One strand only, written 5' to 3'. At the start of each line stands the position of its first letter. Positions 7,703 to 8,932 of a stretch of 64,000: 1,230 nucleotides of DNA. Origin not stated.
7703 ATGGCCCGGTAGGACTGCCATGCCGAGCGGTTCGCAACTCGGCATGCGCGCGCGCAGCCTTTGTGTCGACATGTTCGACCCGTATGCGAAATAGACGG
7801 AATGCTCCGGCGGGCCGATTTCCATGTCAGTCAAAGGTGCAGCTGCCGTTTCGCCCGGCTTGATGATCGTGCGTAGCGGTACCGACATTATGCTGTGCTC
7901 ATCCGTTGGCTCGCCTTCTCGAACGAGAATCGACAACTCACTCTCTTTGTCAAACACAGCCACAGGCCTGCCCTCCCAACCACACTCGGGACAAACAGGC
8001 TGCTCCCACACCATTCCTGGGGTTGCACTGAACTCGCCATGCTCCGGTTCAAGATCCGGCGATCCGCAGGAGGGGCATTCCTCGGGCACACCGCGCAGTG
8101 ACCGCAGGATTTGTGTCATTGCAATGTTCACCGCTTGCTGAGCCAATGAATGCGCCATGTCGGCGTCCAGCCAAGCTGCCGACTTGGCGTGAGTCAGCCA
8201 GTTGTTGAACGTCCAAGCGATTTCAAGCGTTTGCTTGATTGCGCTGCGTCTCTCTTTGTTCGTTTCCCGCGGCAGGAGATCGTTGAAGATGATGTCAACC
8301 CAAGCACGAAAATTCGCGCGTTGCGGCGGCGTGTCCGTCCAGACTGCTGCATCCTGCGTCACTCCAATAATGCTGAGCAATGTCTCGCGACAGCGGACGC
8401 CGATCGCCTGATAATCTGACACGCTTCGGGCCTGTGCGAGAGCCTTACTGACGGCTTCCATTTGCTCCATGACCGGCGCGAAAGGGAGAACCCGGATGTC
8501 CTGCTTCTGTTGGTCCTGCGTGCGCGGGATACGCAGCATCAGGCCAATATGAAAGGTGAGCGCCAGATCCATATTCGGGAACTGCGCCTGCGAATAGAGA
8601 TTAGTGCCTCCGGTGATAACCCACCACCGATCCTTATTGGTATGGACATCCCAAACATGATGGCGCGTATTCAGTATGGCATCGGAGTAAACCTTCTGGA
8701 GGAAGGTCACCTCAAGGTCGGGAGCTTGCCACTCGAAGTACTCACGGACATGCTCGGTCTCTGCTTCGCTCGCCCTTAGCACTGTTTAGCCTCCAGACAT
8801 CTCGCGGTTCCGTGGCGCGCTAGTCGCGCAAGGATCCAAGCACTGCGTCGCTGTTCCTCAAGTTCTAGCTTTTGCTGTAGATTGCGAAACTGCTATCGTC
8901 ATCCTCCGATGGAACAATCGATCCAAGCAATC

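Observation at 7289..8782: Zn-ribbon / gamma-glutamylcyclotransferase fusion protein embedded among defence genes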

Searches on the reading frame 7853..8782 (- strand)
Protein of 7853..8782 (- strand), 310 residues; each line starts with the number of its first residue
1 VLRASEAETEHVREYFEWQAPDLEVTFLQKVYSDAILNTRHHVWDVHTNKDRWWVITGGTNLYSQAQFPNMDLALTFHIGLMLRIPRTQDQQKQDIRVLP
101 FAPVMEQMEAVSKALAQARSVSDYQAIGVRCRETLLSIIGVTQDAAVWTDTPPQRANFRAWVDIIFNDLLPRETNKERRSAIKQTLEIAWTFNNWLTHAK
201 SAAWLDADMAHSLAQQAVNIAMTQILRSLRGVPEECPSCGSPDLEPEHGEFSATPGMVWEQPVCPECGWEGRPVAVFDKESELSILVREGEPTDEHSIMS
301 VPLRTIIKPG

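Call 24: find_homologous_proteins(query=A2, max_evalue=0.00001)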
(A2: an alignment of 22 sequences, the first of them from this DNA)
Query A2 (22 sequences) (310 aa, profile of the alignment): 2656 proteins with E <= 0.00001 among 7139 candidates; the best 120 are listed.
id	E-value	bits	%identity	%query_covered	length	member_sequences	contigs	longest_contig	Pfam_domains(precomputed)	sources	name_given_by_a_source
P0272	2.3e-116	406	36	87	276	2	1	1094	-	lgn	-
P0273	1.7e-115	403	35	88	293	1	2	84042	-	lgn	-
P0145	2.6e-115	403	36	87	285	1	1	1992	-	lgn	-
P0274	4.4e-115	402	34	87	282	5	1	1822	-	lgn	-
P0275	5.1e-115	402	35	87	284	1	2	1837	-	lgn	-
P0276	6.2e-115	401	35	87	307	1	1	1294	-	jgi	jgi:hypothetical protein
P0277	1.1e-114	401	34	85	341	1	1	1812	-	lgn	-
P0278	1.3e-114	400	36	89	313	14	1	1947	-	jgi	jgi:predicted Zn-ribbon and HTH transcriptional regulator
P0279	1.5e-114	400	33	85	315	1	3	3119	-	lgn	-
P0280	4.1e-114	399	34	89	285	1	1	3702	-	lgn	-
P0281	5.2e-114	398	36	86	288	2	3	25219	-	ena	-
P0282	6.7e-114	398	33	87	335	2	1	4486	-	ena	-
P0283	8.6e-114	398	33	87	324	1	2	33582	-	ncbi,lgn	-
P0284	1.7e-113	397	34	88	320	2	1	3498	-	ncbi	-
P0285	1.7e-113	397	32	87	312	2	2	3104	-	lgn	-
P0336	5.1e-110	385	36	87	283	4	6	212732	-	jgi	jgi:hypothetical protein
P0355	5.0e-109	382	32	87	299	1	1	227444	-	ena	-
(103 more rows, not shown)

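Call 26: find_encoding_contigs(protein=P0336, flank=8000, max_places=3)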
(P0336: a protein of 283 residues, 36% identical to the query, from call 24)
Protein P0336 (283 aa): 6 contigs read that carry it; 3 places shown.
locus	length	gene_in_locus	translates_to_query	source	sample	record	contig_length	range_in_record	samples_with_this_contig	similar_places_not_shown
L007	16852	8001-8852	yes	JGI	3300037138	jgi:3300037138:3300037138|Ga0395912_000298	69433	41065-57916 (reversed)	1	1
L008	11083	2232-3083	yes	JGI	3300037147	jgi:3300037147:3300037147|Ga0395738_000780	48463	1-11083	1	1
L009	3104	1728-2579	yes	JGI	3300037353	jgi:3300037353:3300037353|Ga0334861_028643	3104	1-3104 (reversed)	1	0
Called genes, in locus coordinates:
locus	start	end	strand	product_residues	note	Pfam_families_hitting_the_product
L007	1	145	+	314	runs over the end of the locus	PF00034:Cytochrom_C (weak)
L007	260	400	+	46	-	-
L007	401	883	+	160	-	PF13473:Cupredoxin_1 (weak), PF00116:COX2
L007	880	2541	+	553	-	PF00115:COX1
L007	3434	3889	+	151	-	PF00582:Usp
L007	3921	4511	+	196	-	PF00571:CBS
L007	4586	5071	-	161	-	PF01814:Hemerythrin (weak)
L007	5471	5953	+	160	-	PF01170:UPF0020 (weak), PF01209:Ubie_methyltran, PF08241:Methyltransf_11, PF08242:Methyltransf_12, PF13649:Methyltransf_25, PF13847:Methyltransf_31, PF20922:Anamorsin_N (weak), PF05148:Methyltransf_8 (weak)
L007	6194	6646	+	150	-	PF13424:TPR_12 (faint), PF13432:TPR_16 (faint), PF00515:TPR_1 (faint), PF07719:TPR_2 (faint), PF13181:TPR_8 (faint), PF13428:TPR_14 (faint), PF13431:TPR_17 (faint)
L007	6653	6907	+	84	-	PF02668:TauD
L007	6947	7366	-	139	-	PF04191:PEMT (weak)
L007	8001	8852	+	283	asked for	-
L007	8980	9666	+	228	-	PF14355:Abi_C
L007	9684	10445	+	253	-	PF13391:HNH_2 (faint)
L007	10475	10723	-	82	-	-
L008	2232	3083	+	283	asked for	-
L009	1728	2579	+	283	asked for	-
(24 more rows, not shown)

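Call 27: find_encoding_contigs(protein=P0355, flank=8000, max_places=2)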
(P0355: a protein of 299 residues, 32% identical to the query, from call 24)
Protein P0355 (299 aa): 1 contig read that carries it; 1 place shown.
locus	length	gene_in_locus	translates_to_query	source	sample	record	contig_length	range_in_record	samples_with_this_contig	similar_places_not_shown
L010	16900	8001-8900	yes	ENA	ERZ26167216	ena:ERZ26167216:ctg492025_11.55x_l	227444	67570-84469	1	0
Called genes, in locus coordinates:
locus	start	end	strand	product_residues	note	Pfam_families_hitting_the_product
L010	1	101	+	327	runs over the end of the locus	PF13384:HTH_23 (faint), PF13565:HTH_32, PF00665:rve, PF13683:rve_3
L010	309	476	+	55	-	-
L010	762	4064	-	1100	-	PF00092:VWA (weak)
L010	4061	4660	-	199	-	PF00293:NUDIX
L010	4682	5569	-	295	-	PF07728:AAA_5, PF08406:CbbQ_C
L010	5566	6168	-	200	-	PF01121:CoaE, PF13671:AAA_33 (weak)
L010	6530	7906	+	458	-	PF12390:Se-cys_synth_N, PF03841:SelA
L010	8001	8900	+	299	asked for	-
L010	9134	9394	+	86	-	-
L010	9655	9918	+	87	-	PF01713:Smr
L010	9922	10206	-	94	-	-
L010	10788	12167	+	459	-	PF05496:RuvB_N, PF13173:AAA_14 (weak), PF13191:AAA_16 (faint), PF00004:AAA, PF07728:AAA_5 (faint), PF16193:AAA_assoc_2, PF12002:MgsA_C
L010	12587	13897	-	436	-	PF05977:MFS_3, PF07690:MFS_1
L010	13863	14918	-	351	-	PF01212:Beta_elim_lyase, PF01041:DegT_DnrJ_EryC1 (weak), PF01053:Cys_Met_Meta_PP (weak)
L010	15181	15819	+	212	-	PF12697:Abhydrolase_6 (weak)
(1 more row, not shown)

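Call 56: predict_structure(alignment_id=A4)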
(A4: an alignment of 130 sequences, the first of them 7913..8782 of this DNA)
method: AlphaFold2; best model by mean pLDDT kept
length: 290 residues; sequences in the alignment: 130
mean_pLDDT: 88.2   pTM: 0.71
mean pLDDT of the five models: 88.2, 87.8, 86.1, 85.5, 84.4
residues with pLDDT >= 90: 180; 70-90: 78; 50-70: 29; < 50: 3
segments of 3 or more residues with pLDDT < 50: none
pLDDT, mean of each block of 10 residues (from residue 1): 84 95 96 82 96 93 96 93 68 65 92 97 98 97 91 96 96 93 98 98 98 95 87 87 69 65 86 80 66
secondary structure, 60 per line:
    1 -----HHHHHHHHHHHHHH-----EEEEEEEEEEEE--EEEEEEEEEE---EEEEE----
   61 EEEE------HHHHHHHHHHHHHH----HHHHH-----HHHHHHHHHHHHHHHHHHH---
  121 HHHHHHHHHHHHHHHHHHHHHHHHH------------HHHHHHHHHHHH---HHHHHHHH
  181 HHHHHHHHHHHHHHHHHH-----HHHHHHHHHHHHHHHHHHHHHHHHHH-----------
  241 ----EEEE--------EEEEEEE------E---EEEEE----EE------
elements in order: H6-19 E25-36 E39-48 E52-56 E61-64 H71-84 H89-93 H99-117 H121-145 H158-169 H173-198 H204-229 E245-248 E257-263 E274-278

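Call 61: fold_search(model_id=the predicted structure, library=pdb)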
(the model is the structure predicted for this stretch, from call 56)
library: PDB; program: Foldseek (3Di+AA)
matches with E <= 10: 707; with E <= 0.001: 0
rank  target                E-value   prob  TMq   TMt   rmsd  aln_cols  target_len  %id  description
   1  6dhz_D                6.8e-02  0.92  0.19  0.42   8.0       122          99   12  Crystallographic octamer of a metal-free RIDC1 variant bearing two disulfide bonded cysteines (released 2018-07-25)
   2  7ui9_S                9.2e-02  0.33  0.13  0.19  23.8       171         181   14  Core Mediator-PICearly (Copy A) (released 2023-02-15)
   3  4nqf_B                1.0e-01  0.92  0.26  0.43   7.1       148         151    9  Crystal structure of HEPN domain protein (released 2014-03-26)
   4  4nqf_A                1.1e-01  0.85  0.22  0.39   8.7       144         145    9  Crystal structure of HEPN domain protein (released 2014-03-26)
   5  8pn9_E                1.1e-01  0.20  0.17  0.11  21.1       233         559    9  Structure of human oligosaccharyltransferase OST-A complex bound to NGI-1 (released 2024-05-08)
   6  4jeb_A                1.3e-01  0.66  0.17  0.37   8.5       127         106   13  Crystal structure of an engineered RIDC1 tetramer with four interfacial disulfide bonds and four three-coordinate Zn(I (released 2013-08-21)
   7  5xzj_A                1.3e-01  0.60  0.17  0.36   8.6       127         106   15  Crystal structure of the Zn-directed tetramer of the engineered cyt cb562 variant, C96T/AB5 (released 2017-12-20)
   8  9dng_A                1.3e-01  0.30  0.22  0.16  19.5       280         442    8  Structure of rat beta-arrestin 1 by fiducial-assisted cryo-EM (released 2025-01-22)
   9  7bxo_F                1.5e-01  0.93  0.28  0.52   5.4       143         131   14  Crystal structure of the toxin-antitoxin with AMP-PNP (released 2020-09-30)
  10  4v7f_o                1.5e-01  0.57  0.23  0.20  14.3       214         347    9  Arx1 pre-60S particle. (released 2014-07-09)
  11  3hnj_A                1.7e-01  0.60  0.19  0.37   7.5       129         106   15  Crystal structure of the Zn-induced tetramer of the engineered cyt cb562 variant RIDC-2 (released 2010-02-09)
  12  2hsb                  2.0e-01  0.89  0.26  0.52   6.4       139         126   12  Crystal structure of a hepn domain containing protein (af_0298) from archaeoglobus fulgidus at 1.95 A resolution (released 2006-08-15)
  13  1sj7_C                2.0e-01  0.21  0.14  0.22  17.6       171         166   12  Crystal Structure of Talin Rod 482-655 (released 2004-08-24)
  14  5iy6_U                2.0e-01  0.15  0.11  0.19  22.2       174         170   16  Human holo-PIC in the closed state (released 2016-05-18)
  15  5l31_A                2.1e-01  0.51  0.18  0.36   7.5       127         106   13  Crystal structure of an engineered metal-free RIDC1 variant containing five disulfide bonds. (released 2016-11-09)
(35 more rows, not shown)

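Call 67: search_protein_families(library=pfam, alignment_id=A4, max_evalue=1)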
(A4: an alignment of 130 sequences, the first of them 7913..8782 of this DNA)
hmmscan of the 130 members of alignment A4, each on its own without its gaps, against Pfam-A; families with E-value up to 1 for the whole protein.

A. member 1, window:7913-8782:- (290 aa): 5 families
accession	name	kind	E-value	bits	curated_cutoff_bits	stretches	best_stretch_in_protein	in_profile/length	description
PF09723.15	Zn_ribbon_8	-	0.014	15.9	34.4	0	233-244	26-37/41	Zinc ribbon domain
PF13240.11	Zn_Ribbon_1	-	0.07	13.4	25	0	264-277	2-15/23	zinc-ribbon domain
PF13248.11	Zn_ribbon_3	-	0.12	12.4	27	0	261-268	16-23/26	zinc-ribbon domain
PF23458.2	DUF7130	-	0.24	11.7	35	0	230-242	67-79/89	Domain of unknown function (DUF7130)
PF08271.17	Zn_Ribbon_TF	-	0.24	11.4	29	0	235-251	2-20/43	TFIIB zinc-binding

B. families by the number of members that match (of 130 scanned): 80 families (the first 25 are shown)
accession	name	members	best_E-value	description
PF08271.17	Zn_Ribbon_TF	32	0.0019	TFIIB zinc-binding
PF23470.1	Zn_ribbon_PF0610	23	0.011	PF0610 rubredoxin-like zinc beta-ribbon domain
PF08471.15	Ribonuc_red_2_N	20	0.062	Class II vitamin B12-dependent ribonucleotide reductase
PF19108.5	DUF5795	16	0.013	Family of unknown function (DUF5795)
PF21349.2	RUBY_RBDX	15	0.018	Rubrerythrin, rubredoxin-like domain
PF03691.19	UPF0167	15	0.023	Uncharacterised protein family (UPF0167)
PF08671.16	SinI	14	0.00027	Anti-repressor SinI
PF23458.2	DUF7130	14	0.0093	Domain of unknown function (DUF7130)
PF13772.11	AIG2_2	12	1.2e-14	AIG2-like family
PF06094.17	GGACT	12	3.1e-10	Gamma-glutamyl cyclotransferase, AIG2-like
PF20120.5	DUF6510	11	0.0023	Family of unknown function (DUF6510)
PF03476.21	MOSC_N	10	0.00013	MOSC N-terminal beta barrel domain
PF09723.15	Zn_ribbon_8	9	0.014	Zinc ribbon domain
PF09526.16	DUF2387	8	0.019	Probable metal-binding protein (DUF2387)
PF14206.11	Cys_rich_CPCC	7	0.01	Cysteine-rich CPCC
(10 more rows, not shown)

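Call 84: find_related_loci(query=A2, collection=viral_contigs, flank=8000)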
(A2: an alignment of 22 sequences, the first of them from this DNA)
Query A2 (310 aa) in viral_contigs; peptide patterns used: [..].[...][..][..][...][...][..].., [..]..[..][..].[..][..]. (x = any residue, [..] = any of these).
25 stretches matched a pattern; 13 encode a relative of the query (tblastn E <= 1e-3); 13 distinct loci.
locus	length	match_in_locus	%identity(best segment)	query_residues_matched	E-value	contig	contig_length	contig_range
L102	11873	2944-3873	65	1-310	9e-145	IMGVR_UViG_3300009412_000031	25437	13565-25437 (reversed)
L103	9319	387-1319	47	1-310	2e-96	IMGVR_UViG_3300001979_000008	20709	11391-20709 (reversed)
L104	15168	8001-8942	45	1-310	4e-90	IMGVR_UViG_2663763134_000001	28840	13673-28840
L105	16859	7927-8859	44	1-307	5e-87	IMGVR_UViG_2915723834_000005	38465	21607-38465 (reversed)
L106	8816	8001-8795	36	9-273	3e-47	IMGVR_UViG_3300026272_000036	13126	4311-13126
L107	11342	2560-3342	34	12-273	8e-47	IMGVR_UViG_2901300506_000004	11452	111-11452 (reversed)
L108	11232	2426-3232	35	3-273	5e-45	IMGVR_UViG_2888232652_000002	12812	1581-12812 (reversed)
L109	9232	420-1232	36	4-273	3e-41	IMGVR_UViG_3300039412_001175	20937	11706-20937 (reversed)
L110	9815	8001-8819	30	2-273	1e-39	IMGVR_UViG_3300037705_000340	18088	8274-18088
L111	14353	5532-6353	30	10-268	3e-29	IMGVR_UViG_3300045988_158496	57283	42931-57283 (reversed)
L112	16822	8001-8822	30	10-268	2e-28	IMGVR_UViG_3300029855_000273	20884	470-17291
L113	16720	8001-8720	31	43-268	2e-26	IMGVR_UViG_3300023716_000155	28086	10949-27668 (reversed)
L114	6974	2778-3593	28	12-268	2e-26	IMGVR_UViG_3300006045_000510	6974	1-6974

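Call 97: fold_search(model_id=the predicted structure, library=viral)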
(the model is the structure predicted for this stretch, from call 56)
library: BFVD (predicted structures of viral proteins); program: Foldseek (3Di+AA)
matches with E <= 10: 894; with E <= 0.001: 0
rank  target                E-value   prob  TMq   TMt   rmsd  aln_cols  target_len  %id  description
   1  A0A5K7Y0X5            8.0e-03  0.25  0.13  0.13  26.5       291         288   11  Transcription factor S-II-related protein homolog protein [Abalone asfa-like virus]
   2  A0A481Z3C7            1.6e-02  0.69  0.12  0.21  17.0       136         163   12  Transcription factor S-II [Pithovirus LCPAC101]
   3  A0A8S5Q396            1.9e-02  0.33  0.15  0.13  17.6       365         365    8  RNaseLS-like protein [Siphoviridae sp. ctLNL10]
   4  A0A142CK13            3.0e-02  0.28  0.14  0.16  18.6       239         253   15  (no name in the UniProt tables at hand)
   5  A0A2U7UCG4            4.6e-02  0.16  0.11  0.10  20.4       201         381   14  TFIIS C-domain containing protein [Pandoravirus neocaledonia]
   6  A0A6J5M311            6.9e-02  0.54  0.12  0.20  11.4       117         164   20  Ribonuclease H-like domain containing protein (Fragment) [uncultured Caudovirales phage]
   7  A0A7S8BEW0            7.3e-02  0.28  0.14  0.18  17.2       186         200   11  Transcription elongation factor S-II [Medusavirus stheno T3]
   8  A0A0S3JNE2            9.0e-02  0.12  0.12  0.15  21.1       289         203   10  (no name in the UniProt tables at hand)
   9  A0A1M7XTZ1            9.5e-02  0.30  0.13  0.20  18.0       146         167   18  Zinc finger, TFIIS-type [Cedratvirus A11]
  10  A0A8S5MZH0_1          1.0e-01  0.23  0.17  0.07  16.7       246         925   12  Minor tail protein [Siphoviridae sp. ctoMB99]
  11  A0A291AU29            1.1e-01  0.23  0.13  0.09  22.1       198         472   15  TFIIS C-domain containing protein [Pandoravirus dulcis]
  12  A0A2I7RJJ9            1.1e-01  0.12  0.13  0.11  17.4       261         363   12  (no name in the UniProt tables at hand)
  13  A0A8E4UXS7            1.2e-01  1.00  0.18  0.60   4.3        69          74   14  Uncharacterized protein [Maribacter phage Colly_1]
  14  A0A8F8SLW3            1.2e-01  0.23  0.12  0.18  20.6       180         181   11  (no name in the UniProt tables at hand)
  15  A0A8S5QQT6            1.3e-01  0.10  0.12  0.12  19.6       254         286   10  Uncharacterized protein [Siphoviridae sp. ct6oU4]
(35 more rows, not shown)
